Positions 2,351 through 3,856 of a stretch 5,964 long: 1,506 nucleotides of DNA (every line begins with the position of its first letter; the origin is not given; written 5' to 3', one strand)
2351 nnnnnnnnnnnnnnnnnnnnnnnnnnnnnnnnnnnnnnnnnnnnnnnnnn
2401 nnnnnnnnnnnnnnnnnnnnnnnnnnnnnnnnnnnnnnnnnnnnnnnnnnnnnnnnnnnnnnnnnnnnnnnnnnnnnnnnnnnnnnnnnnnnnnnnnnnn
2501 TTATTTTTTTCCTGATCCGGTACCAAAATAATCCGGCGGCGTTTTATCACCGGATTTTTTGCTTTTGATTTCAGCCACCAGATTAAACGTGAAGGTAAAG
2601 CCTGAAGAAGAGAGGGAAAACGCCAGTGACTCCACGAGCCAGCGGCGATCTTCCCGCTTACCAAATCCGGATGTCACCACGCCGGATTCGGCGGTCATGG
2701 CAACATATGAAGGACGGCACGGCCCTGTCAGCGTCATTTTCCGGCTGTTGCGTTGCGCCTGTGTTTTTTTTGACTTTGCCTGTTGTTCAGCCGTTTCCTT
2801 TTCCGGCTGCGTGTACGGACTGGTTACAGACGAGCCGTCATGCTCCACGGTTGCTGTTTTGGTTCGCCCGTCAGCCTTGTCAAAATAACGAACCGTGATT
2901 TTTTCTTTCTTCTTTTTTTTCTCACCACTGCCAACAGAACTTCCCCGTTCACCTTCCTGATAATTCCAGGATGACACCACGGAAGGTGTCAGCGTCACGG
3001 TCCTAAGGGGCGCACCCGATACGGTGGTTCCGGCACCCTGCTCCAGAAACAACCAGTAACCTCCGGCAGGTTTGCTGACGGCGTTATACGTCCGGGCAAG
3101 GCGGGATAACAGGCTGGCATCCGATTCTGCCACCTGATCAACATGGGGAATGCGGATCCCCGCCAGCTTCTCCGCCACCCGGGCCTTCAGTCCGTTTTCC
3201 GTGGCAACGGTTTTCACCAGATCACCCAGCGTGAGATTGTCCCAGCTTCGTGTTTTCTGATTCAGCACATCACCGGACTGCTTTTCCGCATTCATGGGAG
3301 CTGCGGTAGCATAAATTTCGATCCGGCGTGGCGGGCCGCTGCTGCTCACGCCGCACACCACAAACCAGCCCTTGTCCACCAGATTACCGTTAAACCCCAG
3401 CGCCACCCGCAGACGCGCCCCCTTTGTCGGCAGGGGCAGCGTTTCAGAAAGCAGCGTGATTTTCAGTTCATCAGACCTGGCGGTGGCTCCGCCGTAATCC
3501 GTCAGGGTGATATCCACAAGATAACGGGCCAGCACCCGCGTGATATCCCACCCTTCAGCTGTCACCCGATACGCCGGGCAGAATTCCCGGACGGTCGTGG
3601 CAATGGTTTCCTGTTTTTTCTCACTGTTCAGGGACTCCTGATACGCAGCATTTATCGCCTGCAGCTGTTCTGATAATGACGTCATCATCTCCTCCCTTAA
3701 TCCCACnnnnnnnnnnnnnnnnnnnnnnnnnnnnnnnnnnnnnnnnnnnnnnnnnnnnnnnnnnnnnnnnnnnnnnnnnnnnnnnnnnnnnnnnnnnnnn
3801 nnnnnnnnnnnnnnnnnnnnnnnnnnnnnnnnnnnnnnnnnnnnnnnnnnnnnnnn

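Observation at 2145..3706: No gpV-like spike gene between the gpD-like hub and gpW; non-P2 gene order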

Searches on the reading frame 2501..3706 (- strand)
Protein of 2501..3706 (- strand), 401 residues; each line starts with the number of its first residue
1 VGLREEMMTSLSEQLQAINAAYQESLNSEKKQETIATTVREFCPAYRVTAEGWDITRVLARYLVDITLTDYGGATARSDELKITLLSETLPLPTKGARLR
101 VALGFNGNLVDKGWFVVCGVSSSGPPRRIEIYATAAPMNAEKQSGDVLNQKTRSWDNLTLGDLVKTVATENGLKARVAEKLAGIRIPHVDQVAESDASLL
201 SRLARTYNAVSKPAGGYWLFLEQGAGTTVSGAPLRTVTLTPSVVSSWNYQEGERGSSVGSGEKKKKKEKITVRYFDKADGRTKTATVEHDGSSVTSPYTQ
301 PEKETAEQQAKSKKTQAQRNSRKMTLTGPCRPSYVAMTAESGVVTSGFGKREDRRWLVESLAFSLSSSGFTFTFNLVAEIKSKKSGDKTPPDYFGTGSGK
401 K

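Call 4: search_protein_families(library=pfam, proteins=[window:2501-3706:-], max_evalue=0.01)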
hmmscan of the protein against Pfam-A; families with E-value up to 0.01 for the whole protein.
window:2501-3706:- (401 aa): 1 family
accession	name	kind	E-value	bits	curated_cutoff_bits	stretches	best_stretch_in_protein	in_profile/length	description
PF05954.17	Phage_GPD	-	2.3e-09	37.3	30.1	1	149-366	78-302/305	Phage tail baseplate hub (GPD)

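Call 9: find_encoding_contigs(protein=window:2501-3706:-, flank=10000, max_places=6)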
Protein window:2501-3706:- (401 aa): no gene with exactly this product is on record in the collection.

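Call 11: find_encoding_contigs(protein=window:2501-3688:-, flank=10000, max_places=6)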
Protein window:2501-3688:- (395 aa): no gene with exactly this product is on record in the collection.

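Call 16: search_solved_structures(query=window:2501-3688:-, max_evalue=1, show_alignments=1)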
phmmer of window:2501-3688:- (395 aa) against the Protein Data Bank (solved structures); distinct sequences matched with E-value up to 1: 2.
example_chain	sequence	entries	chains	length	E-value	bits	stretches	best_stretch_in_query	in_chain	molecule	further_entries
6u5h_C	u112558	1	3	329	1.5e-24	89.9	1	38-366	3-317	Probable bacteriophage protein Pyocin R2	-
6lyn_A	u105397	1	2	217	0.064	15.4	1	173-239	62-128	AA98 Fab heavy chain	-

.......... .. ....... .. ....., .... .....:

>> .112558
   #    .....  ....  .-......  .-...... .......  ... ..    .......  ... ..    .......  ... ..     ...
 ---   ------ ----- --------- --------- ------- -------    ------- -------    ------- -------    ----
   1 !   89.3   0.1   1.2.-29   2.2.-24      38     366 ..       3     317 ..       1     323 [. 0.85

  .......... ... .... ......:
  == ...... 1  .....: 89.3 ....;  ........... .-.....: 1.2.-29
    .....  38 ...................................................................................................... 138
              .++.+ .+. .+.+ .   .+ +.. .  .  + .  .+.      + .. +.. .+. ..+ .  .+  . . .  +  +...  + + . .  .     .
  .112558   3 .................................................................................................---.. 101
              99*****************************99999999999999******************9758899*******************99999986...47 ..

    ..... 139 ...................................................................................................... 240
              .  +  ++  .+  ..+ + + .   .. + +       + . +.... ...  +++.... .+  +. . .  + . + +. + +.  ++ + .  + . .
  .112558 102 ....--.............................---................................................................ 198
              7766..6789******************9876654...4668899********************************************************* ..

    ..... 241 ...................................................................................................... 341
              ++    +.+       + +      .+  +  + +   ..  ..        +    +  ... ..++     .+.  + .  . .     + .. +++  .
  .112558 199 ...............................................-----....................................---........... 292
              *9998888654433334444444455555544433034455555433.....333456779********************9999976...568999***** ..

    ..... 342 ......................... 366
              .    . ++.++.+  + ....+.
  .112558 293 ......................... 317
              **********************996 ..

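Call 24: search_protein_families(library=phrogs, proteins=[window:2501-3688:-], max_evalue=0.00001)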
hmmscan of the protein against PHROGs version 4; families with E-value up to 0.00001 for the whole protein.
window:2501-3688:- (395 aa): 5 families
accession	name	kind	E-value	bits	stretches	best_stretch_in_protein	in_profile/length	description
phrog_52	-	tail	1.3e-101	342.5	1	20-380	176-521/677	tail protein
phrog_4456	-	unknown function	2.2e-15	57.5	1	33-149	14-125/126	-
phrog_12925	-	tail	2e-12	48.3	1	177-376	9-221/227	tail protein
phrog_7984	-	unknown function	4.3e-09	37.2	1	318-367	1-50/54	-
phrog_28740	-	unknown function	1e-06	29.6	1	38-99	6-67/68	-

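Call 26: search_dna_similar(query=window:2501-3688:-, collection=phages, mode=protein, max_rows=40, rows=spread, max_evalue=1e-10)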
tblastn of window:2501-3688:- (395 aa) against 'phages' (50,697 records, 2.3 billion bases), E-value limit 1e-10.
Records with a match: 489; places in all: 489; records where one place covers at least 80% of the query: 31.
Best place of each record, by identity: 60-80% 2; <60% 487.
By first word of the organism name: Burkholderia 82; Klebsiella 80; Escherichia 59; Ralstonia 48; Yersinia 44; Salmonella 25; Vibrio 20; Peduovirus 18; Pseudomonas 17; Aeromonas 17; and 27 more.
By host as written in the record: Klebsiella pneumoniae 55; - 45; Ralstonia solanacearum 41; Burkholderia pseudomallei 31; Yersinia pestis EV76-CN 26; Escherichia coli 21; Burkholderia sp. 20; Yersinia enterocolitica 10; and 144 more.
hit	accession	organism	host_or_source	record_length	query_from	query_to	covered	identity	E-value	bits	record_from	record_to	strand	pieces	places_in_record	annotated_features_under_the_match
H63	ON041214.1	Citrobacter phage Chris1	Citrobacter portucalensis Sb-2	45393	31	389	91%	67.7%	2e-142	453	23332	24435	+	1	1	tail formation protein D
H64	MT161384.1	Xanthomonas phage FoX5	Xanthomonas campestris pv. campestris ...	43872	36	352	80%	33.6%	1e-39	156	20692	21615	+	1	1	gene D protein | tail protein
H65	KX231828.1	Enterobacter phage Arya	Enterobacter sp. CT7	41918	28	352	82%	31.5%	3e-31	131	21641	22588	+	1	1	putative transcriptional regulator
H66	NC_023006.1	Pseudomonas phage PPpW-3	-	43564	38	352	80%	31.4%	1e-29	126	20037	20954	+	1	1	tail protein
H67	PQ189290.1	Vibrio phage 10N.237.312.C11_PE002B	Vibrio cyclitrophicus 10N.237.312.C11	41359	40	353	79%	28.3%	3e-24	111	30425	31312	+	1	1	hypothetical protein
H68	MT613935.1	Pseudomonas phage Persinger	Pseudomonas aeruginosa UVA4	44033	36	241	52%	40.8%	2e-32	135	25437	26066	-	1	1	transcription regulator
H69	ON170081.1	Ralstonia phage YO037_1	Ralstonia solanacearum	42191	28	234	52%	38.1%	8e-27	118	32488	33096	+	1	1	record has no annotation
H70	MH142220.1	Acidithiobacillus phage AcaML1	Acidithiobacillus caldus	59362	38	244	52%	36.9%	4e-32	134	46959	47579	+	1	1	record has no annotation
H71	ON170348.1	Ralstonia phage YO376_3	Ralstonia solanacearum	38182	38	234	50%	38.0%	1e-25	115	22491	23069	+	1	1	record has no annotation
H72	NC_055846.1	Yersinia phage vB_YpM_50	Yersinia pestis EV76-CN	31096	36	236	51%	37.1%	7e-25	112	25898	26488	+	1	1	tail protein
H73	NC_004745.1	Yersinia phage L-413C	Yersinia pestis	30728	36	236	51%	37.1%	4e-24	110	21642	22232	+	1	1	D: tail protein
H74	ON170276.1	Ralstonia phage YO164_1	Ralstonia solanacearum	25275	38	234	50%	37.5%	3e-25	113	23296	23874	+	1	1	record has no annotation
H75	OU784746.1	Peduovirus P2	-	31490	36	236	51%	36.6%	4e-25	113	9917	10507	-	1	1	hypothetical protein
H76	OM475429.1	Escherichia phage 11W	Escherichia coli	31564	36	236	51%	36.6%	1e-24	112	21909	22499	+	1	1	tail formation protein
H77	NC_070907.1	Yersinia phage P37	Yersinia pestis EV76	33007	36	236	51%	36.6%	1e-24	112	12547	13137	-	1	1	tail protein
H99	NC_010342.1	Halomonas phage phiHAP-1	Halomonas aquamarina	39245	36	234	50%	33.8%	9e-23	106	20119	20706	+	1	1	D: tail protein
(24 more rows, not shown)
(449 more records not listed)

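Call 27: get_annotated_region(hit=H65, flank=8500)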
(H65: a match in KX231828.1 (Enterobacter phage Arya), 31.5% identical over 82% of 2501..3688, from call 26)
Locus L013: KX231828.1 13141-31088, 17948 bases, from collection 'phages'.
description: Enterobacter phage Arya, complete genome.
organism: Enterobacter phage Arya (NCBI taxid 1864622)
taxonomy: Viruses; Duplodnaviria; Heunggongvirae; Uroviricota; Caudoviricetes; Iiscvirinae; Jilinvirus
host: Enterobacter sp. CT7; source: -; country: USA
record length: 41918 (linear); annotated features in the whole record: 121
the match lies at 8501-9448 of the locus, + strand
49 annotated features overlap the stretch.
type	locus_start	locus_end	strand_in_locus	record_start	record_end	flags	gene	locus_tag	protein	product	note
CDS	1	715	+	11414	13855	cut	-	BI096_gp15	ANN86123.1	hypothetical protein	BI096_gp15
regulatory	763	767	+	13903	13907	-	-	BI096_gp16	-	ribosome_binding_site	-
CDS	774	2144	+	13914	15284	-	-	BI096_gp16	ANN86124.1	putative tail-collar fiber protein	BI096_gp16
regulatory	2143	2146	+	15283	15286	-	-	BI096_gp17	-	ribosome_binding_site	-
CDS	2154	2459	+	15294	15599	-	-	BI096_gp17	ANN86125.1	hypothetical protein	BI096_gp17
regulatory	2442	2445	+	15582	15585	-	-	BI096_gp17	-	ribosome_binding_site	-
CDS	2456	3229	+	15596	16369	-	-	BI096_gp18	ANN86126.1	hypothetical protein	BI096_gp18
regulatory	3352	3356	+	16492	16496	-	-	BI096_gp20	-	ribosome_binding_site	-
CDS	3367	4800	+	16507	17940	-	-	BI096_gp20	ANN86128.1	putative tail sheath protein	BI096_gp20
regulatory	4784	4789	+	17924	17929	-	-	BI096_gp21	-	ribosome_binding_site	-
CDS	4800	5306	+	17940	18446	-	-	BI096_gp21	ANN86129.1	putative tail tube protein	BI096_gp21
regulatory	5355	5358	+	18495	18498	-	-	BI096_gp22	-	ribosome_binding_site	-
CDS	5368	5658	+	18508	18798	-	-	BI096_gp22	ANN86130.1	hypothetical protein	putative gp41-like protein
regulatory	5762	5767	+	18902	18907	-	-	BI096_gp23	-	ribosome_binding_site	-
CDS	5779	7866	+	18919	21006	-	-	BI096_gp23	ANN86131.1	putative tail tape measure protein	BI096_gp23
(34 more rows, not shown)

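Call 28: get_annotated_region(hit=H66, flank=8500)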
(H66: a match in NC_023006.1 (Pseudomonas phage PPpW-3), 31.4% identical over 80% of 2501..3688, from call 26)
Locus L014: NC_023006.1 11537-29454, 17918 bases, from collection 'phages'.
description: Pseudomonas phage PPpW-3 DNA, complete sequence.
organism: Pseudomonas phage PPpW-3 (NCBI taxid 1279082)
taxonomy: Viruses; Duplodnaviria; Heunggongvirae; Uroviricota; Caudoviricetes; Hiroshimavirus; Hiroshimavirus PPpW3
host: -; source: -; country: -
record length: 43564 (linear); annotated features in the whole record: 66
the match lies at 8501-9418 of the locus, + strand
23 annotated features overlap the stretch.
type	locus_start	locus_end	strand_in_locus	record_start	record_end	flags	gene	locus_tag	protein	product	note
CDS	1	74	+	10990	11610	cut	-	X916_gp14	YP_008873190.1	tail protein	PPpW-3_ORF-14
CDS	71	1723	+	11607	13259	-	-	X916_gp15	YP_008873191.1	tail protein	PPpW-3_ORF-15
CDS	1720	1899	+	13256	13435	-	-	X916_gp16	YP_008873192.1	hypothetical protein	PPpW-3_ORF-16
CDS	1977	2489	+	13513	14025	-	-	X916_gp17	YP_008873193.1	tail protein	PPpW-3_ORF-17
CDS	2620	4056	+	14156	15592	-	-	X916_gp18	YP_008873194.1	putative tail sheath protein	PPpW-3_ORF-18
CDS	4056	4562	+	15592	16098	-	-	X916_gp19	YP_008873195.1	head closure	PPpW-3_ORF-19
CDS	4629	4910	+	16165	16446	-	-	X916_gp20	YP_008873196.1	tail protein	PPpW-3_ORF-20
CDS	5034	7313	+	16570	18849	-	-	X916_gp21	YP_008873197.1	tail length tape measure protein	PPpW-3_ORF-21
CDS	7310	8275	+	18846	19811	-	-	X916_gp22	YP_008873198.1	tail protein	PPpW-3_ORF-22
CDS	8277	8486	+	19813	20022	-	-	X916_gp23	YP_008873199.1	baseplate hub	PPpW-3_ORF-23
CDS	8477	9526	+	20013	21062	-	-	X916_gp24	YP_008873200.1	tail protein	PPpW-3_ORF-24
CDS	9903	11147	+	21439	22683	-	-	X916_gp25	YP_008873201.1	putative integrase family protein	PPpW-3_ORF-25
CDS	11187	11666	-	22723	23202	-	-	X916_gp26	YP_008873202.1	endonuclease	PPpW-3_ORF-26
CDS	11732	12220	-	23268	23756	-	-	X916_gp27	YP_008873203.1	single strand DNA binding protein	PPpW-3_ORF-27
CDS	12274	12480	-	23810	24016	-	-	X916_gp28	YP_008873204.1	DksA-like zinc-finger protein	PPpW-3_ORF-28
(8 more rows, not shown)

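Call 29: get_annotated_region(hit=H99, flank=8500)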
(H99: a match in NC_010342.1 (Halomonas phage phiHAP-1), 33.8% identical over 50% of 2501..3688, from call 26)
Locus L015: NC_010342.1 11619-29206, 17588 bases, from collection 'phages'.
description: Halomonas phage phiHAP-1, complete genome.
organism: Halomonas phage phiHAP-1 (NCBI taxid 2914010)
taxonomy: Viruses; Duplodnaviria; Heunggongvirae; Uroviricota; Caudoviricetes; Hapunavirus; Hapunavirus HAP1
host: Halomonas aquamarina; source: -; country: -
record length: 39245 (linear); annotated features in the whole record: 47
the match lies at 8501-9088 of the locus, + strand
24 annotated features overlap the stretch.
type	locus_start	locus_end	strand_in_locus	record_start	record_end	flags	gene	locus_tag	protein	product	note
CDS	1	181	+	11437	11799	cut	-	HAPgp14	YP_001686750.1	hypothetical protein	similar to VP882; ORF14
CDS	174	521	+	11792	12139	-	-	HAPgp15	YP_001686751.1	hypothetical protein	similar to VP882; ORF15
CDS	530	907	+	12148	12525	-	-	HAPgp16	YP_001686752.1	tail fiber protein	similar to VP882, P1,and P2; ORF16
CDS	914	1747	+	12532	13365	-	-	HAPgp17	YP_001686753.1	hypothetical protein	ORF17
CDS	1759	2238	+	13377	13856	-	-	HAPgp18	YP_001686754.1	putative tail fiber assembly protein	similar to H. chejuensis KCTC 2396 protein and phage RSA1; ORF18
CDS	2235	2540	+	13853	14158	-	-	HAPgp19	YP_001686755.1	hypothetical protein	ORF19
CDS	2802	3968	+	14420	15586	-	FI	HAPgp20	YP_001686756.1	major tail sheath protein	FI; structural capsid protein; bacteriophage P2-like virions include a head and a tail; the tail is composed of a inner ...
CDS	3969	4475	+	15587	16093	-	-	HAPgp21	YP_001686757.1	head closure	similar to VP882, VHML, and T. crunogena XCL-2; ORF21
CDS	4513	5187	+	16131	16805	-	-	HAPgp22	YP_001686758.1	tail protein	similar to VP882; ORF22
CDS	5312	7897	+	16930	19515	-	-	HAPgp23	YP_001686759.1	tail length tape measure protein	similar to VP882, VHML, and T. crunogena XCL-2; ORF23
CDS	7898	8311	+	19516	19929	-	-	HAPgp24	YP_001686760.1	tail protein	similar to VP882 and P.fluorescens PfO-1; ORF24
CDS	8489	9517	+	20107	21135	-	D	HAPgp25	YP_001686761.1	tail protein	gpD; D protein; bacteriophage P2-like virions include a head and a tail; D protein contributes to tail formation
CDS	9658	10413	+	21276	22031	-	-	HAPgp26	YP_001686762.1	DNA methyltransferase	similar to VP882, VHML, and phiE125; ORF26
CDS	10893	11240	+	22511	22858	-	-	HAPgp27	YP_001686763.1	hypothetical protein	ORF27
CDS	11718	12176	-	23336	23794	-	-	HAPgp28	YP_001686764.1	hypothetical protein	ORF28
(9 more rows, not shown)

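Call 40: find_encoding_contigs(protein=window:2501-3685:-, flank=10000, max_places=6)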
Protein window:2501-3685:- (394 aa): 1 contig read that carries it; 1 place shown.
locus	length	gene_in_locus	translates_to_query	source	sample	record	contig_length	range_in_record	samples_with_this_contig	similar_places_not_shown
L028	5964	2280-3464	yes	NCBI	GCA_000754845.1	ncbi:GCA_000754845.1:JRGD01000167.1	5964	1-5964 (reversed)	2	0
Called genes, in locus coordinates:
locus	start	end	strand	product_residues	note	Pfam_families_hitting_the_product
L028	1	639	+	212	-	?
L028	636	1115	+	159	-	PF06995:Phage_P2_GpU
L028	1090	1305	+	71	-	PF05489:Phage_tail_X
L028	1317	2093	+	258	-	-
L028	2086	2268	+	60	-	PF05489:Phage_tail_X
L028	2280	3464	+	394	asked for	PF05954:Phage_GPD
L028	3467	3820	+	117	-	PF04965:GPW_gp25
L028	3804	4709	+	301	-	PF26776:Baseplate_J_N, PF26078:Baseplate_J_M, PF26079:Baseplate_J_C (weak)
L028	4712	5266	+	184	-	PF09684:Tail_P2_I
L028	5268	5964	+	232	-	PF12571:Phage_tail_fib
